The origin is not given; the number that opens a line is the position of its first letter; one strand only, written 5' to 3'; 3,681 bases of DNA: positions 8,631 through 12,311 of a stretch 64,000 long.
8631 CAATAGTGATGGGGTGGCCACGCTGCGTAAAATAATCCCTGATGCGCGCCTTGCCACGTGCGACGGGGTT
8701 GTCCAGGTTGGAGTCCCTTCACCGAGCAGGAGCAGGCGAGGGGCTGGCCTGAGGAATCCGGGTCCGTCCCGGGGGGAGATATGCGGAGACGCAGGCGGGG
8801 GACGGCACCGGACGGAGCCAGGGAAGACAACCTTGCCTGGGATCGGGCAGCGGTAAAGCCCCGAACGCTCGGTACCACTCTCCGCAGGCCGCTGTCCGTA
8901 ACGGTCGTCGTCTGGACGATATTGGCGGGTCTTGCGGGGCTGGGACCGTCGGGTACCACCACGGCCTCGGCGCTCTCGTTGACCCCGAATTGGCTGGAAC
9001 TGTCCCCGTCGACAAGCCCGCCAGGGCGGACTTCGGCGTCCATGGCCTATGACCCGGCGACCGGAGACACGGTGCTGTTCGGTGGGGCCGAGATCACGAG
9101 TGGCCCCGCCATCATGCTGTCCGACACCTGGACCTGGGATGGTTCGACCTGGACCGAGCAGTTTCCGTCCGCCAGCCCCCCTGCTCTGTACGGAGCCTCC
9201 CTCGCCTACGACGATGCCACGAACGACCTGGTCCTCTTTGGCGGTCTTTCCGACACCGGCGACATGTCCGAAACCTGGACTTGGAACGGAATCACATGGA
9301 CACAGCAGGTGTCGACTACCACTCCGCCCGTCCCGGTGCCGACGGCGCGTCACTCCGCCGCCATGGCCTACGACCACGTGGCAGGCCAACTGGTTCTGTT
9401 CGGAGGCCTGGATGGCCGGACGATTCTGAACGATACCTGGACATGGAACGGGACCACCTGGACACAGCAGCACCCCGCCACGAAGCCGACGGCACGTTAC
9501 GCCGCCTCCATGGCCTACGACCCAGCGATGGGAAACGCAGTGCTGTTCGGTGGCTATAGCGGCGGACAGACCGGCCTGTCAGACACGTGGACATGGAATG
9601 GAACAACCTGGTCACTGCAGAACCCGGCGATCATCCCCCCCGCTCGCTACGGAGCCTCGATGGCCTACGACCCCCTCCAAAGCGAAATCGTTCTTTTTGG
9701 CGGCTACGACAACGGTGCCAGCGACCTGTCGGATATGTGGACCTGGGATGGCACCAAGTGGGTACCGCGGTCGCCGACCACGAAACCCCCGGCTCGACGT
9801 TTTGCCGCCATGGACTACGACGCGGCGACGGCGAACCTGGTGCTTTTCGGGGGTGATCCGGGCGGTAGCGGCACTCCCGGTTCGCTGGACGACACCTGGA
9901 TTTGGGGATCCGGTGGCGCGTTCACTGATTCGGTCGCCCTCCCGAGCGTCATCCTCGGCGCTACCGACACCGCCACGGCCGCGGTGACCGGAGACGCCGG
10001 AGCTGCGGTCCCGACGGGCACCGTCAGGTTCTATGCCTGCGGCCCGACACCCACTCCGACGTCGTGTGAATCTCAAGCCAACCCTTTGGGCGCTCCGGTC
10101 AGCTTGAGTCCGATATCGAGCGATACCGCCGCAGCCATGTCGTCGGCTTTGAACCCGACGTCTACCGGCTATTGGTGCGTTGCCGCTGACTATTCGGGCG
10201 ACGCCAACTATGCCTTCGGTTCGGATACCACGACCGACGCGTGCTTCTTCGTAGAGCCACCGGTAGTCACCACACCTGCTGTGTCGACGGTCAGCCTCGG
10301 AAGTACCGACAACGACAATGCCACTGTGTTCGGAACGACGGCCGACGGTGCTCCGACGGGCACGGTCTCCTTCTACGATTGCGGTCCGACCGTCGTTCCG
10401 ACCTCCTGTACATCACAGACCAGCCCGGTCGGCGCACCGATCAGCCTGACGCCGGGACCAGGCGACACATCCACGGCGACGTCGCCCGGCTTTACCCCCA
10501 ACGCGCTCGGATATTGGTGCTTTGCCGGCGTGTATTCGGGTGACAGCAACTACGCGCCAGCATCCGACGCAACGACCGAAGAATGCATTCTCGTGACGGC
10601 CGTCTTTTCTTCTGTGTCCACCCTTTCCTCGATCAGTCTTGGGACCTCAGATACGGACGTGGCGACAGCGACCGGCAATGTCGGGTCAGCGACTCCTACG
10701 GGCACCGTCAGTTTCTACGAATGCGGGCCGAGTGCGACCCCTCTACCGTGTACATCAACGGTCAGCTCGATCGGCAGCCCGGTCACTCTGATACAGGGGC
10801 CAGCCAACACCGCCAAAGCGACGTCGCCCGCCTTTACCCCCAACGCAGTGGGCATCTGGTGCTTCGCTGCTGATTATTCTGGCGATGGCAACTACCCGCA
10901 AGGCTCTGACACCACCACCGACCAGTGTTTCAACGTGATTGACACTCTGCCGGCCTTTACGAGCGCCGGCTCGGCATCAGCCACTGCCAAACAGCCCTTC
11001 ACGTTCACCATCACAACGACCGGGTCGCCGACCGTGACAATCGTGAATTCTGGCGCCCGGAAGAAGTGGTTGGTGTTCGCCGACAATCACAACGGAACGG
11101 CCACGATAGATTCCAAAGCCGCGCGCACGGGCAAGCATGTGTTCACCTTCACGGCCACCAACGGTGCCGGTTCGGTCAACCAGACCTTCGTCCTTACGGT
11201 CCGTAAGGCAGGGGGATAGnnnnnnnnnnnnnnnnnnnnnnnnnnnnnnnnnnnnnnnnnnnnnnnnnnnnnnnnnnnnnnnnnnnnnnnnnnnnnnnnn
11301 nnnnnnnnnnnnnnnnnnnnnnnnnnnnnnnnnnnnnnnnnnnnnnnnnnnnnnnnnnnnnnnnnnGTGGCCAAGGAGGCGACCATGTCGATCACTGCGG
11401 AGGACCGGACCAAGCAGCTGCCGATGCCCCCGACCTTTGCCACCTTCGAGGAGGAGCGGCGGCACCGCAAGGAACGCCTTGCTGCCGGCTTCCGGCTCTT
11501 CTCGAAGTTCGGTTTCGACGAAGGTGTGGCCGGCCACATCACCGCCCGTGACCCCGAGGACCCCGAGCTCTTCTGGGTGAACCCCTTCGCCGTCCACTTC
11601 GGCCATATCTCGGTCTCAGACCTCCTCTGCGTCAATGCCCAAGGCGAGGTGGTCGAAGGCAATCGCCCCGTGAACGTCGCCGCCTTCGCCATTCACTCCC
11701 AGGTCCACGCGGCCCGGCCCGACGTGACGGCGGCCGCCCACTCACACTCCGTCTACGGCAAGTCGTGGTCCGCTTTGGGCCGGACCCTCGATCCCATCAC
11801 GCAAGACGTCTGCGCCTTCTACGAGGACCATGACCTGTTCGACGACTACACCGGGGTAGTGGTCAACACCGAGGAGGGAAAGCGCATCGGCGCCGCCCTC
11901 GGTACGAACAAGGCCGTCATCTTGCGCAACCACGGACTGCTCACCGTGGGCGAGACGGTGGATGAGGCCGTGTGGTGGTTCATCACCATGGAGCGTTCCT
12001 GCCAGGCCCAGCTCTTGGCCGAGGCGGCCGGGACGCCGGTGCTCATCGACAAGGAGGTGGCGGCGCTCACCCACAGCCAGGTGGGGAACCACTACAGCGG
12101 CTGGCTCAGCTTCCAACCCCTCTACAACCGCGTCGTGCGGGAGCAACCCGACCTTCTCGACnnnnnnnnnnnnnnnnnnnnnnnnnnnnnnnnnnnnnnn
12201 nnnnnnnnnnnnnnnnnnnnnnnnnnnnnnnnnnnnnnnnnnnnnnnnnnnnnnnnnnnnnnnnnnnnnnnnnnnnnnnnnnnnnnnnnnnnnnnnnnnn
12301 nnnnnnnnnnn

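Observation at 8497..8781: Octamer microsatellite (gatctgag)x5 in the divergent promoter region between an XRE regulator and the Kelch-Ig surface protein gene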

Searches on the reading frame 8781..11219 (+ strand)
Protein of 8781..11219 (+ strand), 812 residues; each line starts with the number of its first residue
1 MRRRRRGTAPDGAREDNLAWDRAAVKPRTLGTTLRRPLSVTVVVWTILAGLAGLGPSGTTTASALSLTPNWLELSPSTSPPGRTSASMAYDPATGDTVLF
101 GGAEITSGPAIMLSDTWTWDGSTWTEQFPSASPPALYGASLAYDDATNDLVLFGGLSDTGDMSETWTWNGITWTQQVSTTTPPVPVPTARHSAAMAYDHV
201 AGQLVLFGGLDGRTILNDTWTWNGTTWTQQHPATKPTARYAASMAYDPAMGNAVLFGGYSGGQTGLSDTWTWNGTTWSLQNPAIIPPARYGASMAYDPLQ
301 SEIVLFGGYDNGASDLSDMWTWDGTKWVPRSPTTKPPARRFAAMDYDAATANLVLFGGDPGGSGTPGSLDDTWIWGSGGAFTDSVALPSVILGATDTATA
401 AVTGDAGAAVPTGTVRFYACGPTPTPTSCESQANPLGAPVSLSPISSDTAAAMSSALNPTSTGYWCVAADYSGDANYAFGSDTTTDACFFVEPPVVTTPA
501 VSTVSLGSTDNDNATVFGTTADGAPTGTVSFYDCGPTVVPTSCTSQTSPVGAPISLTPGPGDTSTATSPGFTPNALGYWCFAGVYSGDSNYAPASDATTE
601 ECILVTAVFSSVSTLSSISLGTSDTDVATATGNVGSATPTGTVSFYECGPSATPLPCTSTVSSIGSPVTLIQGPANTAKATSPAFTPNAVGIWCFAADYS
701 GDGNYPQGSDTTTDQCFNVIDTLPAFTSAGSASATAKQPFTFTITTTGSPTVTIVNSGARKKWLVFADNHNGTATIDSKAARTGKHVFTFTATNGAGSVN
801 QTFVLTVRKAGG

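Call 6: search_protein_families(library=pfam, proteins=[window:8781-11216:+], max_evalue=0.01)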
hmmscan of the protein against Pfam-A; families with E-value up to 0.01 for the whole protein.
window:8781-11216:+ (812 aa): 7 families
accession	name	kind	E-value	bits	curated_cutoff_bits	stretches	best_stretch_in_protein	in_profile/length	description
PF24681.1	Kelch_KLHDC2_KLHL20_DRC7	-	6.5e-32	111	50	3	252-374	10-133/221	KLHDC2/KLHL20/DRC7 Kelch-repeats domain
PF13415.12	Kelch_3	-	3.3e-26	91.3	22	3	252-297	2-48/48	Galactose oxidase, central domain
PF24981.1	Beta-prop_ATRN-LZTR1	-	1e-17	64.8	50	2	99-261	3-170/289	Attractin/LZTR1 beta-propeller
PF07646.21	Kelch_2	-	2.1e-09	37.3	21.3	1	294-328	5-40/48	Kelch motif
PF13418.12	Kelch_4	-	6.6e-08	32.8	21.6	0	202-223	13-35/49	Galactose oxidase, central domain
PF16640.11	Big_3_5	-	1.7e-06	28.9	35.5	1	389-483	7-81/88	Bacterial Ig-like domain (group 3)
PF01344.31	Kelch_1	-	0.001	19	20.1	0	200-223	10-33/46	Kelch motif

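Call 43: find_homologous_proteins(query=window:8781-11216:+, max_evalue=1e-30)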
Query window:8781-11216:+ (812 aa): 5000 proteins with E <= 1e-30 among 8000 candidates; the best 120 are listed.
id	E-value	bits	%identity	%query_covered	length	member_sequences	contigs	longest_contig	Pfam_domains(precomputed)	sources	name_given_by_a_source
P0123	0.0e+0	1540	96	89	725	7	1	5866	PF07646.22,PF13418.13,PF24681.2,PF13415.13,PF24981.2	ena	-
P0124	0.0e+0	1295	75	96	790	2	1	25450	PF07646.22,PF13418.13,PF24681.2,PF13415.13,PF24981.2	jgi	jgi:hypothetical protein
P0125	0.0e+0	1200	72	93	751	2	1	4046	PF13418.13,PF24681.2,PF13415.13,PF16640.12,PF24981.2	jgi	jgi:hypothetical protein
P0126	0.0e+0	1191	68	97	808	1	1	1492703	PF13418.13,PF24681.2,PF13415.13,PF16640.12,PF24981.2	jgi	jgi:hypothetical protein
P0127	0.0e+0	1023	64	93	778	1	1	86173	PF13418.13,PF24681.2,PF13415.13,PF24981.2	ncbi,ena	-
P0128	0.0e+0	1021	61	97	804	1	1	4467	PF13418.13,PF24681.2,PF13415.13,PF24981.2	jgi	jgi:hypothetical protein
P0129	2.9e-296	1003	60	98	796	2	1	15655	PF13418.13,PF24681.2,PF13415.13,PF24981.2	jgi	jgi:hypothetical protein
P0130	1.7e-279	948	59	93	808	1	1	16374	PF13418.13,PF24681.2,PF13415.13,PF24981.2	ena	-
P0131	1.9e-277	941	60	92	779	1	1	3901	PF13418.13,PF24681.2,PF13415.13,PF24981.2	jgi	jgi:hypothetical protein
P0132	4.0e-277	940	58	97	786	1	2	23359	PF24681.2,PF13415.13,PF24981.2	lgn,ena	-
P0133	2.0e-276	938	59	95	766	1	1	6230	PF13418.13,PF24681.2,PF13415.13,PF24981.2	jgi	jgi:hypothetical protein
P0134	3.1e-271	921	39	67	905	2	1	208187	PF13418.13,PF24681.2,PF13415.13,PF24981.2,PF01344.32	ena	-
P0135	4.4e-271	920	58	95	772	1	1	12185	PF13418.13,PF24681.2,PF13415.13,PF16640.12,PF24981.2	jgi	jgi:hypothetical protein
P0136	2.3e-268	911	61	88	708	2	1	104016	PF07646.22,PF13418.13,PF24681.2,PF13415.13,PF24981.2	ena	-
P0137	1.0e-262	892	60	89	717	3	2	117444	PF13418.13,PF24681.2,PF13415.13,PF16640.12,PF24981.2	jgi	jgi:hypothetical protein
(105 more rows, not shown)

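Call 44: list_cluster_members(proteins=[P0123])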
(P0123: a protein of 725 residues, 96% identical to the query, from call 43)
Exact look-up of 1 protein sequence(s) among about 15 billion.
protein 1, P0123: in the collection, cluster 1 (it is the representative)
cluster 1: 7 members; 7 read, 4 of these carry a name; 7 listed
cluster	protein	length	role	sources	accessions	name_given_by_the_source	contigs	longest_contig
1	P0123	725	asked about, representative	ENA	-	-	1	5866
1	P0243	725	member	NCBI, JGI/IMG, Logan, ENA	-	hypothetical protein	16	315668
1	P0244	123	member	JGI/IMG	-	hypothetical protein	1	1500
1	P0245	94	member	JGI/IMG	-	hypothetical protein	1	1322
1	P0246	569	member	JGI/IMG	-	hypothetical protein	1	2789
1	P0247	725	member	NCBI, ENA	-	-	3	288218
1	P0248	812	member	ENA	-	-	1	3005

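Call 45: find_encoding_contigs(protein=P0124, flank=3000, max_places=4)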
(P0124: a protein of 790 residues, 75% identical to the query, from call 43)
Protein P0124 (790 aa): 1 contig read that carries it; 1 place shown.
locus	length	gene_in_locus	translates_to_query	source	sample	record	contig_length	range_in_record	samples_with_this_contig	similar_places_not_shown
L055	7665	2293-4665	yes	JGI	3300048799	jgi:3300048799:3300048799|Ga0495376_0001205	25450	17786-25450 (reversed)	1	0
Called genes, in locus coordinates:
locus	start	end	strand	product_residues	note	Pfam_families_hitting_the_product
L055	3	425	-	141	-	?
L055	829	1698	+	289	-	-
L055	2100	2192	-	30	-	-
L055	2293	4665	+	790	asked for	PF24681:Kelch_KLHDC2_KLHL20_DRC7, PF07646:Kelch_2 (faint), PF13415:Beta-prop_FBX42, PF13418:Beta-prop_TYW4 (weak), PF24981:Beta-prop_ATRN-LZTR1, PF24681:Kelch_KLHDC2_KLHL20_DRC7, PF13415:Beta-prop_FBX42 (weak), PF24681:Kelch_KLHDC2_KLHL20_DRC7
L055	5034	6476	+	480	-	PF02415:Chlam_PMP (faint)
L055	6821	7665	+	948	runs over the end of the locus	-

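Call 46: find_encoding_contigs(protein=P0126, flank=3000, max_places=4)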
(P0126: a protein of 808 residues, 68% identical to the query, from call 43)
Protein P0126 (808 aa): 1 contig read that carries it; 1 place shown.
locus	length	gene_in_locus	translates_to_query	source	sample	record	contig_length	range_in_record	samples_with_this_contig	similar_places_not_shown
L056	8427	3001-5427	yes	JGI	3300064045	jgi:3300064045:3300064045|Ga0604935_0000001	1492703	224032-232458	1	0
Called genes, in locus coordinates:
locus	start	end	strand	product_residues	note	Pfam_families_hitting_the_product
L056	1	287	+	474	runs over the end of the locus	PF07992:Pyr_redox_2, PF13450:NAD_binding_8 (faint), PF13454:NAD_binding_9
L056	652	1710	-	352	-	PF01435:Peptidase_M48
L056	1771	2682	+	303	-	PF01828:Peptidase_A4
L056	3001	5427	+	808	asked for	PF24681:Kelch_KLHDC2_KLHL20_DRC7 (weak), PF13415:Beta-prop_FBX42, PF24981:Beta-prop_ATRN-LZTR1, PF13418:Beta-prop_TYW4 (weak), PF24681:Kelch_KLHDC2_KLHL20_DRC7, PF13415:Beta-prop_FBX42, PF24981:Beta-prop_ATRN-LZTR1, PF24681:Kelch_KLHDC2_KLHL20_DRC7, +1 more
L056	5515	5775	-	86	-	-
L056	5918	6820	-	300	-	PF13622:4HBT_3, PF20789:4HBT_3C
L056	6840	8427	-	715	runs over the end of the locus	PF02366:PMT (weak), PF13231:PMT_2, PF24878:YkcB_C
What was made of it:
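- Kelch orthologues keep that block without any repeat or XRE neighbour (calls 45, 46).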

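Call 47: find_encoding_contigs(protein=P0243, flank=1500, max_places=10)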
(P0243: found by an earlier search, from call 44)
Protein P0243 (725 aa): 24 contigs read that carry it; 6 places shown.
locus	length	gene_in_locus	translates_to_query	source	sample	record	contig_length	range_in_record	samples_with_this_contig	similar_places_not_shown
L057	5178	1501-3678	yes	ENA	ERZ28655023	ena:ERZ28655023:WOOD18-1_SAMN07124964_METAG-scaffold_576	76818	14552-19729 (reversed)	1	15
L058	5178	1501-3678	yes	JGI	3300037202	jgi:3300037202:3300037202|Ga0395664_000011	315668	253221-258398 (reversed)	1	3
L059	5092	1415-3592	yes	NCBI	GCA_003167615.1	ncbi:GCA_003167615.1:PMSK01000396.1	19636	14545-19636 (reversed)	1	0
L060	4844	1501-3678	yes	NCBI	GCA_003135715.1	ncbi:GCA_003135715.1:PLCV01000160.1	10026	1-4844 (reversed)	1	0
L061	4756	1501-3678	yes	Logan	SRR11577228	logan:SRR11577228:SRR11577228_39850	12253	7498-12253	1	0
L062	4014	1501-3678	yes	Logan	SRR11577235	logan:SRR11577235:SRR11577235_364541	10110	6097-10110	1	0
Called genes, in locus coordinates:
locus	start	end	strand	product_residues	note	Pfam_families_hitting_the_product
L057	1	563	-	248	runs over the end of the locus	-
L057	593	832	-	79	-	PF13560:HTH_31, PF01381:HTH_3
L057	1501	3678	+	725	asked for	PF07646:Kelch_2 (faint), PF13415:Beta-prop_FBX42, PF13418:Beta-prop_TYW4 (faint), PF24681:Kelch_KLHDC2_KLHL20_DRC7, PF24981:Beta-prop_ATRN-LZTR1, PF24681:Kelch_KLHDC2_KLHL20_DRC7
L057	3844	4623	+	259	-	PF00596:Aldolase_II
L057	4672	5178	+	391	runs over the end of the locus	PF00296:Bac_luciferase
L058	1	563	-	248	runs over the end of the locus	-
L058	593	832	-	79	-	PF13560:HTH_31, PF01381:HTH_3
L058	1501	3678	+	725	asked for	PF07646:Kelch_2 (faint), PF13415:Beta-prop_FBX42, PF13418:Beta-prop_TYW4 (faint), PF24681:Kelch_KLHDC2_KLHL20_DRC7, PF24981:Beta-prop_ATRN-LZTR1, PF24681:Kelch_KLHDC2_KLHL20_DRC7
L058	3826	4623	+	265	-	PF00596:Aldolase_II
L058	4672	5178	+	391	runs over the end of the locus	PF00296:Bac_luciferase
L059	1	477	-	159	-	?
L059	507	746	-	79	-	PF13560:HTH_31, PF01381:HTH_3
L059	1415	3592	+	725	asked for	PF07646:Kelch_2 (faint), PF13415:Beta-prop_FBX42, PF13418:Beta-prop_TYW4 (faint), PF24681:Kelch_KLHDC2_KLHL20_DRC7, PF24981:Beta-prop_ATRN-LZTR1, PF24681:Kelch_KLHDC2_KLHL20_DRC7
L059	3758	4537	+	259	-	PF00596:Aldolase_II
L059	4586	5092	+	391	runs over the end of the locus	PF00296:Bac_luciferase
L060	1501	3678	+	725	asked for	PF07646:Kelch_2 (faint), PF13415:Beta-prop_FBX42, PF13418:Beta-prop_TYW4 (faint), PF24681:Kelch_KLHDC2_KLHL20_DRC7, PF24981:Beta-prop_ATRN-LZTR1, PF24681:Kelch_KLHDC2_KLHL20_DRC7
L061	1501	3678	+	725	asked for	PF07646:Kelch_2 (faint), PF13415:Beta-prop_FBX42, PF13418:Beta-prop_TYW4 (faint), PF24681:Kelch_KLHDC2_KLHL20_DRC7, PF24981:Beta-prop_ATRN-LZTR1, PF24681:Kelch_KLHDC2_KLHL20_DRC7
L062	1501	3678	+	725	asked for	PF07646:Kelch_2 (faint), PF13415:Beta-prop_FBX42, PF13418:Beta-prop_TYW4 (faint), PF24681:Kelch_KLHDC2_KLHL20_DRC7, PF24981:Beta-prop_ATRN-LZTR1, PF24681:Kelch_KLHDC2_KLHL20_DRC7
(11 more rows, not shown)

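Call 48: find_encoding_contigs(protein=P0247, flank=1500, max_places=10)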
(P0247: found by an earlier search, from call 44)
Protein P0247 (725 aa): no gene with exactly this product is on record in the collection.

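Call 51: find_encoding_contigs(protein=P0248, flank=1500, max_places=10)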
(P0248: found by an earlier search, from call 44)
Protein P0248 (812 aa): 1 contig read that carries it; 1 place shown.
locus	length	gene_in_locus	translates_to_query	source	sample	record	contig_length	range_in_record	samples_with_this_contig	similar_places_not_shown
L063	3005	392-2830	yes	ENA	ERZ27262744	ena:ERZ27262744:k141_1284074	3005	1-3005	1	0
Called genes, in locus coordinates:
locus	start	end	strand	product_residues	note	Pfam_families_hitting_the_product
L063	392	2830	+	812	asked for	PF24681:Kelch_KLHDC2_KLHL20_DRC7 (weak), PF07646:Kelch_2 (faint), PF13415:Beta-prop_FBX42, PF13418:Beta-prop_TYW4 (faint), PF24981:Beta-prop_ATRN-LZTR1, PF24681:Kelch_KLHDC2_KLHL20_DRC7, PF13415:Beta-prop_FBX42 (weak), PF24681:Kelch_KLHDC2_KLHL20_DRC7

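Call 52: find_encoding_contigs(protein=window:8781-11219:+, flank=1500, max_places=10)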
Protein window:8781-11219:+ (812 aa): no gene with exactly this product is on record in the collection.

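Call 66: search_protein_families(library=ncbifam, proteins=[window:8781-11216:+], max_evalue=0.01)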
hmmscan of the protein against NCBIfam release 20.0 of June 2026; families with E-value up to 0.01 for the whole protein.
window:8781-11216:+ (812 aa): 1 family
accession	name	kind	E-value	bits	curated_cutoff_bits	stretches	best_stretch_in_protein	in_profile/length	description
TIGR03547.1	muta_rot_YjhT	subfamily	0.0011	18.2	256.35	0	93-157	62-128/346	YjhT family mutarotase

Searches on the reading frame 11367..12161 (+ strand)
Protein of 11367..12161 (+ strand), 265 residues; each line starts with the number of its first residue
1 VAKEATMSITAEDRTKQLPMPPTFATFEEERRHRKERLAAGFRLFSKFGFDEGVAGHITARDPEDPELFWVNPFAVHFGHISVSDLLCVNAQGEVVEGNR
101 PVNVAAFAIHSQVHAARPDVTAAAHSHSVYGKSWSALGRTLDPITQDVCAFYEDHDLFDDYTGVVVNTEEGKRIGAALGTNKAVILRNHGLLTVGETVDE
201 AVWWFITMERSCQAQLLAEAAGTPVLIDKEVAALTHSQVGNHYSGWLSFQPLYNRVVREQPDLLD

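Call 35: search_protein_families(library=pfam, proteins=[window:11367-12161:+], max_evalue=0.001)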
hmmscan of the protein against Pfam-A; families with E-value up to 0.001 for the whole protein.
window:11367-12161:+ (265 aa): 1 family
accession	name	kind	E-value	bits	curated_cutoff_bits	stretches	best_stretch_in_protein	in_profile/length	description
PF00596.27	Aldolase_II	-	7.4e-49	166.5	22.2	1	37-216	2-183/183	Class II Aldolase and Adducin N-terminal domain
